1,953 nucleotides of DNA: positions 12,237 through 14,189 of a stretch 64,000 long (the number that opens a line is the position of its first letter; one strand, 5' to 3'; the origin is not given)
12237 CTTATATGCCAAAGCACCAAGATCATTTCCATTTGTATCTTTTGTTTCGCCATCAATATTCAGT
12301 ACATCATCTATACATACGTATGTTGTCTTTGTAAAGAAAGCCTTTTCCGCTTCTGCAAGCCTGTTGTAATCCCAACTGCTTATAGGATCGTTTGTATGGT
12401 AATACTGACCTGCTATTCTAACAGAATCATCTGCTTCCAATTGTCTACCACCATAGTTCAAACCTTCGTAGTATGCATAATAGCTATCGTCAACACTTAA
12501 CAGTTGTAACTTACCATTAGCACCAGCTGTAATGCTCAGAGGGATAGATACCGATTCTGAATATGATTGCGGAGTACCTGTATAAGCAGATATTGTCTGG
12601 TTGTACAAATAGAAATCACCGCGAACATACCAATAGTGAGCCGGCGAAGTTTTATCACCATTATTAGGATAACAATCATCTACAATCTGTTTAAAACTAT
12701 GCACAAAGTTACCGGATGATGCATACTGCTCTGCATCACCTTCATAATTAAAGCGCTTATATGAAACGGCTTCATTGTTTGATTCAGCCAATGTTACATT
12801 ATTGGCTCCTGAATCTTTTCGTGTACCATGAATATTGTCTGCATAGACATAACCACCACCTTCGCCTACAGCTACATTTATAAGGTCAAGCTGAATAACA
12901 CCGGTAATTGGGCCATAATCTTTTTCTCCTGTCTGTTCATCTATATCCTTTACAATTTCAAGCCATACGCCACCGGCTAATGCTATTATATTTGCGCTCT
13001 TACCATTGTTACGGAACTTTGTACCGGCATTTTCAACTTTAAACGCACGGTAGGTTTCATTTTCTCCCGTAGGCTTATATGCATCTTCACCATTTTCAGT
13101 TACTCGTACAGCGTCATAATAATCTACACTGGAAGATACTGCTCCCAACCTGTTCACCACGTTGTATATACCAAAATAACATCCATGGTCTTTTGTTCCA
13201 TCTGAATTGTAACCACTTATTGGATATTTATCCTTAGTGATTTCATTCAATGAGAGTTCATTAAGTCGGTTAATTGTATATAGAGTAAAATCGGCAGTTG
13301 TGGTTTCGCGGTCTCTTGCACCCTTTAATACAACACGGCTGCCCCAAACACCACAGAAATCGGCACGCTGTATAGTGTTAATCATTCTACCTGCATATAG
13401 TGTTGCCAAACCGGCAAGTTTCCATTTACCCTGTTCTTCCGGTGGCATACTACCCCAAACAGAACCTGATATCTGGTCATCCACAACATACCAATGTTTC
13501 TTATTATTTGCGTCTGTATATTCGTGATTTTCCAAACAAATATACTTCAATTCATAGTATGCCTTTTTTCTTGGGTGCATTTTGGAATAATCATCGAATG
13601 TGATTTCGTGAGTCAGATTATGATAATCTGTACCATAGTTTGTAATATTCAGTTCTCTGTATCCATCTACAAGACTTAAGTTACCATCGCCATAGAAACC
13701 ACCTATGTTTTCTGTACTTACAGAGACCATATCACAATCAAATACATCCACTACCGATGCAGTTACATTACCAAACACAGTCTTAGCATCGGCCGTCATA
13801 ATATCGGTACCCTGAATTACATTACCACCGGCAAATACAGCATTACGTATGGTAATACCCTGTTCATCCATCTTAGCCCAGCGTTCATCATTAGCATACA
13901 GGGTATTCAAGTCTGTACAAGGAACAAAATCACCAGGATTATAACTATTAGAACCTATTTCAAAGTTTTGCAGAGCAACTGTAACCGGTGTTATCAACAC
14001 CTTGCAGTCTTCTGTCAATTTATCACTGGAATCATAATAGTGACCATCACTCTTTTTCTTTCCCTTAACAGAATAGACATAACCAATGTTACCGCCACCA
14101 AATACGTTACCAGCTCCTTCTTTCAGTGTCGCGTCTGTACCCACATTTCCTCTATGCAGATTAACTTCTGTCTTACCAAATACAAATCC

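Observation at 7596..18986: Giant protein combines a YGGG beta-helix repeat region, a long non-repetitive region and a T9SS CTD, giving mixed secretion logic within one operon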

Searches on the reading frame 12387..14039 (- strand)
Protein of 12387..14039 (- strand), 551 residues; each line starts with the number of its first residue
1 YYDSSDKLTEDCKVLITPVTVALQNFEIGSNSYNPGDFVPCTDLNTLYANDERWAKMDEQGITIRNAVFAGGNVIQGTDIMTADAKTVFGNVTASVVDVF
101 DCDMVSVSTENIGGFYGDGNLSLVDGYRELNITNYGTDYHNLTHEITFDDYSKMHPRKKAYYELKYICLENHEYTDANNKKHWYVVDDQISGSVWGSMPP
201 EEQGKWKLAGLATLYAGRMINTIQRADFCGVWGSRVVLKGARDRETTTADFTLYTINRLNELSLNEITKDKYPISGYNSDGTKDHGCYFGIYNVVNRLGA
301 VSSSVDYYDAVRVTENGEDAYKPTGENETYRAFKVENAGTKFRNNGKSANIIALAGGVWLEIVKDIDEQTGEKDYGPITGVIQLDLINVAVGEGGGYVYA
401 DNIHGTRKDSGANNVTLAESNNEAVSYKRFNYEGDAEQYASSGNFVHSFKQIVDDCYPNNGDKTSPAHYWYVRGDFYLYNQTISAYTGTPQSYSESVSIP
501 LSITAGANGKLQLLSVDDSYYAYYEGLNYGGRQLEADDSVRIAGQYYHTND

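Call 61: search_solved_structures(query=A4, max_evalue=10, show_alignments=2)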
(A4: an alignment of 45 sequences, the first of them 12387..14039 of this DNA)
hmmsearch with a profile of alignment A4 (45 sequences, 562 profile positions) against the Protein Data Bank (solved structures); distinct sequences matched with E-value up to 10: 0.

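Call 63: search_protein_families(library=pfam, alignment_id=A4, max_evalue=1)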
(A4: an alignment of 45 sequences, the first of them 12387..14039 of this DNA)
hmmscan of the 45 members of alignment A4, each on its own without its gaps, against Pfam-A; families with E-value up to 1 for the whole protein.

A. member 1, window:12387-14039:- (551 aa): 1 family
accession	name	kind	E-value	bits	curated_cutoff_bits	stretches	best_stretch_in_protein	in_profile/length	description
PF19605.4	DUF6110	-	0.0098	16.4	26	1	80-116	19-58/85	Family of unknown function (DUF6110)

B. families by the number of members that match (of 45 scanned): 20 families
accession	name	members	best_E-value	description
PF19605.4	DUF6110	2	0.0098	Family of unknown function (DUF6110)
PF23843.2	DUF7210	2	0.15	Domain of unknown function (DUF7210)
PF05912.17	DUF870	1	0.017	Caenorhabditis elegans protein of unknown function (DUF870)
PF01915.27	Glyco_hydro_3_C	1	0.018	Glycosyl hydrolase family 3 C-terminal domain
PF08184.16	Cuticle_2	1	0.042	Cuticle protein 7 isoform family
PF12773.13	DZR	1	0.045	Double zinc ribbon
PF04205.19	FMN_bind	1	0.048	FMN-binding domain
PF08917.16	ecTbetaR2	1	0.054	Transforming growth factor beta receptor 2 ectodomain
PF09723.15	Zn_ribbon_8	1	0.068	Zinc ribbon domain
PF21691.2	LDL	1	0.073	Alpha-galactosyl binding lectin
PF21349.2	RUBY_RBDX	1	0.13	Rubrerythrin, rubredoxin-like domain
PF14043.11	WVELL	1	0.14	WVELL protein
PF23458.2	DUF7130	1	0.14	Domain of unknown function (DUF7130)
PF06059.17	DUF930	1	0.16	Domain of Unknown Function (DUF930)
PF22795.1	DUF4796_N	1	0.17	DUF4796 N-terminal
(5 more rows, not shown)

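Call 86: search_protein_representatives(protein=window:12387-14039:-)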
Query: 551 residues. Proteins with E-value up to 0.001 (for the whole library): 170; up to 1e-10: 163; up to 1e-30: 134. The best 150 are listed.
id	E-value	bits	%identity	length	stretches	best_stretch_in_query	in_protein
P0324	0.0e+00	1139.4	92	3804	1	1-551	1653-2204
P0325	2.1e-171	588.1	52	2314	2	182-551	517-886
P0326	7.2e-153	527.0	53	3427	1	1-529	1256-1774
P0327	3.4e-151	521.4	51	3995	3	189-551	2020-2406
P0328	3.9e-149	514.6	50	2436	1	1-526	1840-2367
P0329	1.1e-148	513.2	53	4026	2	175-531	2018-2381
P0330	1.8e-148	512.4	52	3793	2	204-551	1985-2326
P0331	1.8e-147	509.2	50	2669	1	1-527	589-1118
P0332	3.5e-147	508.2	51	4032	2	169-550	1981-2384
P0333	4.2e-147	507.9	54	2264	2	181-551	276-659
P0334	5.7e-147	507.5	50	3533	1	5-548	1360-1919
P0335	3.0e-146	505.1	51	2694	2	165-551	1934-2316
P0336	7.0e-144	497.3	48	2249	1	1-525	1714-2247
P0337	3.3e-143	495.1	49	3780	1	4-527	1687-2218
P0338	6.5e-140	484.2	49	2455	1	5-538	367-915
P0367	2.1e-128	446.2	47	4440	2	181-547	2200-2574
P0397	1.7e-116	406.9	47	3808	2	8-528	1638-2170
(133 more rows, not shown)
